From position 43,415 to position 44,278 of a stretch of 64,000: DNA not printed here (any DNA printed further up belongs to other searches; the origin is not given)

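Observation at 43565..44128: Protein built from about 20 tandem heptad repeats [S/T]-x-I-x-G-[D/N]-V (21-nt DNA periodicity)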

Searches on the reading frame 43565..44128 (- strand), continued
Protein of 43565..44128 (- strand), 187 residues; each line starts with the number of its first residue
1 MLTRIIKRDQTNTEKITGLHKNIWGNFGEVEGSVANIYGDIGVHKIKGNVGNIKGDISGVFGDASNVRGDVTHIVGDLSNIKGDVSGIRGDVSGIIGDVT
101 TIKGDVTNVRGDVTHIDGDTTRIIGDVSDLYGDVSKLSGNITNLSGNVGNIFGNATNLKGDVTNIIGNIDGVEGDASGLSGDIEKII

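Call 28: get_annotated_region(hit=H4, flank=3000)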
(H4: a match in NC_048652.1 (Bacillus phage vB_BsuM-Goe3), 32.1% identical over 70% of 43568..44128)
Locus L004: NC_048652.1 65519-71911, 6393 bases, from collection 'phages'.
description: Bacillus phage vB_BsuM-Goe3, complete genome.
organism: Bacillus phage vB_BsuM-Goe3 (NCBI taxid 1933063)
taxonomy: Viruses; Duplodnaviria; Heunggongvirae; Uroviricota; Caudoviricetes; Herelleviridae; Bastillevirinae; Grisebachstrassevirus; Grisebachstrassevirus goe3
host: Bacillus subtilis Goe3; source: sewage; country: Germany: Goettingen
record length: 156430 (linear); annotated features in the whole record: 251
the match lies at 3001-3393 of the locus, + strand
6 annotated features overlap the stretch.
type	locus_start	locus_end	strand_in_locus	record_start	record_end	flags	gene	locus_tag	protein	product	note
CDS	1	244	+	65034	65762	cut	-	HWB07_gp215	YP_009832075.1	baseplate protein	-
CDS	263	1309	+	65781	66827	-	-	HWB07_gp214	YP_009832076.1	baseplate wedge subunit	-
CDS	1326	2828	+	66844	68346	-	-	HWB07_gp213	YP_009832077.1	baseplate protein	-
CDS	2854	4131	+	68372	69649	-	-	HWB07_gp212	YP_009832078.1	minor head protein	-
CDS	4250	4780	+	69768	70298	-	-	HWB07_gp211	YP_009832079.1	virion structural protein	-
CDS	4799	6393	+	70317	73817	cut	-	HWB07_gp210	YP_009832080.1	tail associated protein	-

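Call 33: find_encoding_contigs(protein=P0009, flank=8000, max_places=2)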
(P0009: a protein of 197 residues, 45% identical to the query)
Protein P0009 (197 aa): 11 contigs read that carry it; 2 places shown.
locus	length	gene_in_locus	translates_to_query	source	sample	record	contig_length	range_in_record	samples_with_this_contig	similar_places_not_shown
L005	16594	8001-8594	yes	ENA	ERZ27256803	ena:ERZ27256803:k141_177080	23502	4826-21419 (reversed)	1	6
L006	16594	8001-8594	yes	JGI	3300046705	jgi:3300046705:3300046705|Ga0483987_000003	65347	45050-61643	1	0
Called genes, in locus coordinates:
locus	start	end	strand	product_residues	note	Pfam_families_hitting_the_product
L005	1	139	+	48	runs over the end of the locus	-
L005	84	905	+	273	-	PF02195:ParB_N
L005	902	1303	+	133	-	-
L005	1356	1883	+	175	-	PF07463:NUMOD4, PF13392:HNH_3 (weak)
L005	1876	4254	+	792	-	PF00476:DNA_pol_A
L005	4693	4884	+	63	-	-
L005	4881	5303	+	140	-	-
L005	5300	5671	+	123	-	-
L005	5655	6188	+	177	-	PF07463:NUMOD4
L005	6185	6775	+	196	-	-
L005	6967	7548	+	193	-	-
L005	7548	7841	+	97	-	-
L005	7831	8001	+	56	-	-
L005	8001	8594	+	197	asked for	-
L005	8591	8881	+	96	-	-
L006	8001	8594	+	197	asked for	-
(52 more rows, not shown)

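Call 34: find_encoding_contigs(protein=P0017, flank=8000, max_places=2)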
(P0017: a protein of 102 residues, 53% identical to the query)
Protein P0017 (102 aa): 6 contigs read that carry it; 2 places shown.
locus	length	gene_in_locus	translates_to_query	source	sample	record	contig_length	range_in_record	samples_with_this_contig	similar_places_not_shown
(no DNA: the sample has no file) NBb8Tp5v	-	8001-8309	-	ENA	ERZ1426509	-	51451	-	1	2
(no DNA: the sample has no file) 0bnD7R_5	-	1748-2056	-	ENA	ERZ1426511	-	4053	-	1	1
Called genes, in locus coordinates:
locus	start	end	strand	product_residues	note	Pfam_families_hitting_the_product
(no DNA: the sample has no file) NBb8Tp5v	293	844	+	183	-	-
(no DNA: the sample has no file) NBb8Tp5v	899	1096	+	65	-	-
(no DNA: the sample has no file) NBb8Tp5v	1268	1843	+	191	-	-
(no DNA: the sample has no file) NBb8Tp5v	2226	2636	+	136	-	-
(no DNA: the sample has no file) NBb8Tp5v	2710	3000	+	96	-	-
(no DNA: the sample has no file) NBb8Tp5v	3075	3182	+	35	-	-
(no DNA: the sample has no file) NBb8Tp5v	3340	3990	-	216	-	-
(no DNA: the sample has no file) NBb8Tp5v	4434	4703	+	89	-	-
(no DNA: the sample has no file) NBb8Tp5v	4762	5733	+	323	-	-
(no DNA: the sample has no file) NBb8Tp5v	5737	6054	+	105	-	-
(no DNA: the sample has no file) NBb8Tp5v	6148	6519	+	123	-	-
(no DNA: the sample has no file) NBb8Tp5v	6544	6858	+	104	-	-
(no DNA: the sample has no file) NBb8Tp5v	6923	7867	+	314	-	-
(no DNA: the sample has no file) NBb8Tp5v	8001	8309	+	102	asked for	-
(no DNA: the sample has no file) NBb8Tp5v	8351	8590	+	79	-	-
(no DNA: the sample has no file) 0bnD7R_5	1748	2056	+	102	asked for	-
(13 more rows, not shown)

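Call 36: search_protein_representatives(protein=window:43568-44128:-)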
Query: 187 residues. Proteins with E-value up to 0.001 (for the whole library): 3294; up to 1e-10: 447; up to 1e-30: 19. The best 150 are listed.
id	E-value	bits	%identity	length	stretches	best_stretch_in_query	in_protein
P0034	2.4e-99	347.4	50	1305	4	8-183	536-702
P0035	4.7e-64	232.3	48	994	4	51-183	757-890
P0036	7.4e-48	179.5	36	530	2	9-151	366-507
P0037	1.8e-46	174.9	36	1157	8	33-151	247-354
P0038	3.2e-44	167.6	28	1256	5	16-182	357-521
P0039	7.8e-43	163.1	30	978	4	44-139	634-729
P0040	4.5e-39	150.8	30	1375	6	13-186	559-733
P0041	9.8e-39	149.7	34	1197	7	62-168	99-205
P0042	3.9e-37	144.5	44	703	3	44-185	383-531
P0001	2.1e-36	142.1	49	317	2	60-163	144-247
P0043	6.9e-35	137.2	38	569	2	44-169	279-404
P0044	3.4e-33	131.7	33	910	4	48-135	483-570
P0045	1.0e-32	130.1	32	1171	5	48-177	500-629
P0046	1.2e-32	129.9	44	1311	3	78-172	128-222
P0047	8.3e-32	127.1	46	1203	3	25-118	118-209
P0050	5.0e-31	124.6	46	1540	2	41-183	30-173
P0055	2.5e-27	112.5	32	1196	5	40-174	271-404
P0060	8.7e-27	110.8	39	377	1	14-170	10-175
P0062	1.0e-26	110.5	30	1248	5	36-174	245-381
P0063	3.0e-26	109.0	42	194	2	7-166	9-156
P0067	2.7e-25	105.9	45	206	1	49-185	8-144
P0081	3.5e-23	99.0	38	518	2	45-183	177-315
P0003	4.0e-22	95.5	50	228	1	30-141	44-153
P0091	5.6e-22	95.1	31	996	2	32-166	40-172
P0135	1.7e-18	83.7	44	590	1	62-167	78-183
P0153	2.4e-17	80.0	27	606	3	46-182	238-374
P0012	2.0e-16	77.0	45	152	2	54-148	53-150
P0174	3.0e-16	76.4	28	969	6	30-181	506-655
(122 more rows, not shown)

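Call 39: search_protein_families(library=ncbifam, proteins=[window:43568-44128:-, P0067, P0016, P0034, P0063], max_evalue=0.01)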
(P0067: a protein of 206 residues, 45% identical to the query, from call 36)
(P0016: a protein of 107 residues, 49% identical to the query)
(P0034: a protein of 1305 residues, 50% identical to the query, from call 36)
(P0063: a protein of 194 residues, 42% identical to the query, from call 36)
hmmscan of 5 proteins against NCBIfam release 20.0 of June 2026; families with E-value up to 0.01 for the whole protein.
window:43568-44128:- (187 aa): 2 families
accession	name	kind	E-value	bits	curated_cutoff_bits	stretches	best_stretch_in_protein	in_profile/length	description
NF047709.1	RiPP_TigB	exception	3.2e-08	33.5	70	0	22-76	12-66/68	methyl-cyclopropylglycine-containing RiPP peptide TigB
NF040788.1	S-lay_SlaB_Mtsph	equivalog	0.0073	15.3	700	0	125-172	329-376/416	S-layer protein SlaB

P0067 (206 aa): 6 families
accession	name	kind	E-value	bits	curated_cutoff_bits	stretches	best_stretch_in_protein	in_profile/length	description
NF041034.1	Rad50_Sulf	equivalog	0.0001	20.3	1000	1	4-186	375-545/872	DNA double-strand break repair ATPase Rad50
NF047709.1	RiPP_TigB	exception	0.00013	21.9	70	0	34-77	24-66/68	methyl-cyclopropylglycine-containing RiPP peptide TigB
NF046048.1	NlpC_P60_DIP1281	equivalog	0.0006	18.8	517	0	84-152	26-94/587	DIP1281 family NlpC/P60 protein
NF040788.1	S-lay_SlaB_Mtsph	equivalog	0.0012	17.9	700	1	52-128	311-386/416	S-layer protein SlaB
NF045487.1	ASRP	equivalog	0.0091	14.6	300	0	10-153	159-287/593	archaea-specific SMC-related protein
TIGR02169.1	SMC_prok_A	equivalog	0.01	13.6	729.4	0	49-150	682-783/1165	chromosome segregation protein SMC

P0016 (107 aa): 1 family
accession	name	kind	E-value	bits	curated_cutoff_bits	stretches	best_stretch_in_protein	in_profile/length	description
NF047709.1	RiPP_TigB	exception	3.3e-07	30.2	70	1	30-81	18-68/68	methyl-cyclopropylglycine-containing RiPP peptide TigB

P0034 (1305 aa): 14 families
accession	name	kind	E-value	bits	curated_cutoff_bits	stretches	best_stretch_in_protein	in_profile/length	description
NF047709.1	RiPP_TigB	exception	8.6e-17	60.9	70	2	615-667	17-68/68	methyl-cyclopropylglycine-containing RiPP peptide TigB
TIGR02169.1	SMC_prok_A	equivalog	2.9e-12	45.1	729.4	1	735-1006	681-944/1165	chromosome segregation protein SMC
TIGR04523.1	Mplasa_alph_rch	subfamily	5.6e-11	41.1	270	2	716-952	440-681/745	helix-rich protein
NF040788.1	S-lay_SlaB_Mtsph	equivalog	3.3e-10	39.4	700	0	935-999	313-377/416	S-layer protein SlaB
NF047515.1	SpiroCoCo_C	equivalog_domain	3.2e-08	33.1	125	1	871-1001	73-202/313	SpiroCoCo family coiled-coil protein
NF002572.0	PRK02224.1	equivalog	9.3e-08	30.8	1087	1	721-1002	267-442/888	DNA double-strand break repair ATPase Rad50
NF038218.1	IcmG_DotF_IVB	equivalog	3.2e-07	30.3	200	0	947-1006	120-179/266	type IVB secretion system protein IcmG/DotF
NF045650.1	CD1247_Nterm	equivalog_domain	8.5e-07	29.5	30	0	608-699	2-66/70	CD1247 N-terminal domain-containing protein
TIGR02168.1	SMC_prok_B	equivalog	7.1e-05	20.7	567.35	1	736-1004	679-942/1181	chromosome segregation protein SMC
TIGR02132.1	phaR_Bmeg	equivalog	0.00011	22.2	148.4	1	944-1015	72-143/189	polyhydroxyalkanoic acid synthase subunit PhaR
NF041035.1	Rad50_Halo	equivalog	0.00074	18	1000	0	913-1020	311-418/883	DNA double-strand break repair ATPase Rad50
NF038350.1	taxis_HmpF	equivalog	0.0012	17.3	200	0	921-992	478-549/553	pilus motility taxis protein HmpF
NF009644.1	PRK13169.1-5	equivalog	0.0042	17.7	130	0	941-1001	5-65/116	DNA replication initiation control protein YabA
NF052320.1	Cbp1_fam_LP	subfamily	0.0064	16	90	1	870-1005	50-184/286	Cbp1 family collagen-binding glycoprotein adhesin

P0063 (194 aa): 0 families

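Call 48: find_encoding_contigs(protein=P0003, flank=6500, max_places=1)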
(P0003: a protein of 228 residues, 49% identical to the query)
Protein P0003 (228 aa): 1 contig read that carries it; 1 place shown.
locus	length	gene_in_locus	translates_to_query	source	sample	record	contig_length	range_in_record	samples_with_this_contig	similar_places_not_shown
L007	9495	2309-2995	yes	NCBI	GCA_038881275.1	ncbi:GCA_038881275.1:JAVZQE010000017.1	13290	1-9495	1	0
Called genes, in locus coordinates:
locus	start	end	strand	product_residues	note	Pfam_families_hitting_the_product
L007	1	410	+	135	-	?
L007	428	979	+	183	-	-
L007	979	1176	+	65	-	-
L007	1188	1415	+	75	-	-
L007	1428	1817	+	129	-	-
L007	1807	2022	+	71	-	PF01370:Epimerase (weak)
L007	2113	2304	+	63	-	-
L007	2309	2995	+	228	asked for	PF07889:DUF1664 (faint), PF06009: (faint), PF04728:LPP (faint)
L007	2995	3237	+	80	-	-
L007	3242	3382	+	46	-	-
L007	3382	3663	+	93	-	-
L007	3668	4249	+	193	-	-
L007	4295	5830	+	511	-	PF02516:STT3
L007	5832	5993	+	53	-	-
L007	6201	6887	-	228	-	PF00535:Glycos_transf_2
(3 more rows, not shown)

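Call 53: predict_structure(alignment_id=A3)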
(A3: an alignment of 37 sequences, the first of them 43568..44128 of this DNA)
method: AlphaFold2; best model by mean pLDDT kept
length: 187 residues; sequences in the alignment: 37
mean_pLDDT: 58.7   pTM: 0.37
mean pLDDT of the five models: 58.7, 57.2, 55.7, 52.6, 52.1
residues with pLDDT >= 90: 0; 70-90: 6; 50-70: 166; < 50: 15
segments of 3 or more residues with pLDDT < 50: 1-5, 7-12
pLDDT, mean of each block of 10 residues (from residue 1): 45 58 60 58 59 68 58 59 59 57 57 56 57 54 56 61 66 66 62
secondary structure, 60 per line:
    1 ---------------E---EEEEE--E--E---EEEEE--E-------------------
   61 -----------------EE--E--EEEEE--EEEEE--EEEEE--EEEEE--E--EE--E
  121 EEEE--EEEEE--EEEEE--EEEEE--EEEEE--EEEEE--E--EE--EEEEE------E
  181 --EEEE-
elements in order: E20-24 E34-38 E85-89 E92-96 E99-103 E106-110 E120-124 E127-131 E134-138 E141-145 E148-152 E155-159 E169-173 E183-186

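Call 56: fold_search(model_id=the predicted structure, library=pdb)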
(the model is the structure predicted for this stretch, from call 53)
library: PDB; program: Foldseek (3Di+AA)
matches with E <= 10: 170; with E <= 0.001: 0
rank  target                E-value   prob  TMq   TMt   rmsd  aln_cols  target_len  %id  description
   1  2xt2_B                1.2e-01  0.10  0.15  0.15  11.4       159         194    6  Structure of the pentapeptide repeat protein AlbG, a resistance factor for the topoisomerase poison albicidin. (released 2010-10-13)
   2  6fls_D                2.3e-01  0.15  0.22  0.20  10.0       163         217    7  Pentapeptide repeat family protein from Clostridium botulinum (released 2018-08-15)
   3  9fyr_A                2.6e-01  0.06  0.13  0.07  11.1       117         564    9  Cryo-EM structure of native SV2A in complex with TeNT-Hc, Pro-Macrobody 5 and Levetiracetam (released 2025-05-21)
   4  8jli_A                2.6e-01  0.05  0.12  0.06  12.4       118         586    7  Cryo-EM structure of SV2A dimer in complex levetiracetam (released 2024-05-01)
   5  2bm5_A                3.4e-01  0.08  0.19  0.19  10.0       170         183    7  The Structure of MfpA (Rv3361c, P21 Crystal form). The Pentapeptide Repeat Protein from Mycobacterium tuberculosis Fol (released 2005-06-07)
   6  2xtw_D                3.8e-01  0.05  0.15  0.14  10.8       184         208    6  Structure of QnrB1 (Full length), a plasmid-mediated fluoroquinolone resistance protein (released 2010-10-20)
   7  8jlh_C                4.5e-01  0.04  0.12  0.17  12.0       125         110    8  Cryo-EM structure of SV2A dimer in complex with BoNT/A2 Hc and levetiracetam (released 2024-05-01)
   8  4ru4_B                4.8e-01  0.06  0.15  0.07  11.4       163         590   10  Crystal structure of the tailspike protein gp49 from Pseudomonas phage LKA1 (released 2015-11-18)
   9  8jle_A                5.1e-01  0.03  0.12  0.17  12.2       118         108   12  Cryo-EM structure of SV2A LD4 in complex with BoNT/A2 Hc in the SV2A-levetiracetam-BoNT/A2 Hc complex (released 2024-05-01)
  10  9fyq_A                5.4e-01  0.04  0.15  0.07  10.0       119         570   10  Cryo-EM structure of native SV2A in complex with TeNT-Hc, gangliosides and Pro-Macrobody 5 (released 2025-05-21)
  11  9f2b_A                5.7e-01  0.06  0.15  0.22  10.7       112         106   10  Focused refinement of SV2B luminal domain and BoNT/A1 complex (released 2025-03-12)
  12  8jlg_A                5.7e-01  0.05  0.16  0.21  10.9       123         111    9  Cryo-EM structure of SV2A in complex with BoNT/A2 Hc (released 2024-05-01)
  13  3sqv_A                6.0e-01  0.03  0.11  0.06  11.9       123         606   11  Crystal Structure of E. coli O157:H7 E3 ubiquitin ligase, NleL, with a human E2, UbcH7 (released 2012-01-25)
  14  4ru4_A                6.4e-01  0.10  0.18  0.08  10.8       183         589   10  Crystal structure of the tailspike protein gp49 from Pseudomonas phage LKA1 (released 2015-11-18)
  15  3zpp                  6.8e-01  0.18  0.24  0.12  11.2       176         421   11  Structure of the Streptococcus pneumoniae surface protein and adhesin PfbA (released 2013-05-29)
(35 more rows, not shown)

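Call 59: find_related_loci(query=window:43568-44128:-, collection=genome_contigs, flank=6000)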
Query window:43568-44128:- (187 aa) in genome_contigs; peptide patterns used: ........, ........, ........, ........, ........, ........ (x = any residue, [..] = any of these).
130 stretches matched a pattern; 1 encode a relative of the query (tblastn E <= 1e-3); 1 distinct loci.
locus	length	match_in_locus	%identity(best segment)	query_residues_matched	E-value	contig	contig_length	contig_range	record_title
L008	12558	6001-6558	67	1-186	4e-80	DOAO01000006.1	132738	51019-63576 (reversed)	MAG TPA_asm: Patescibacteria group bacterium isolate UBA12445 contig_1021, whole genome shotgun sequence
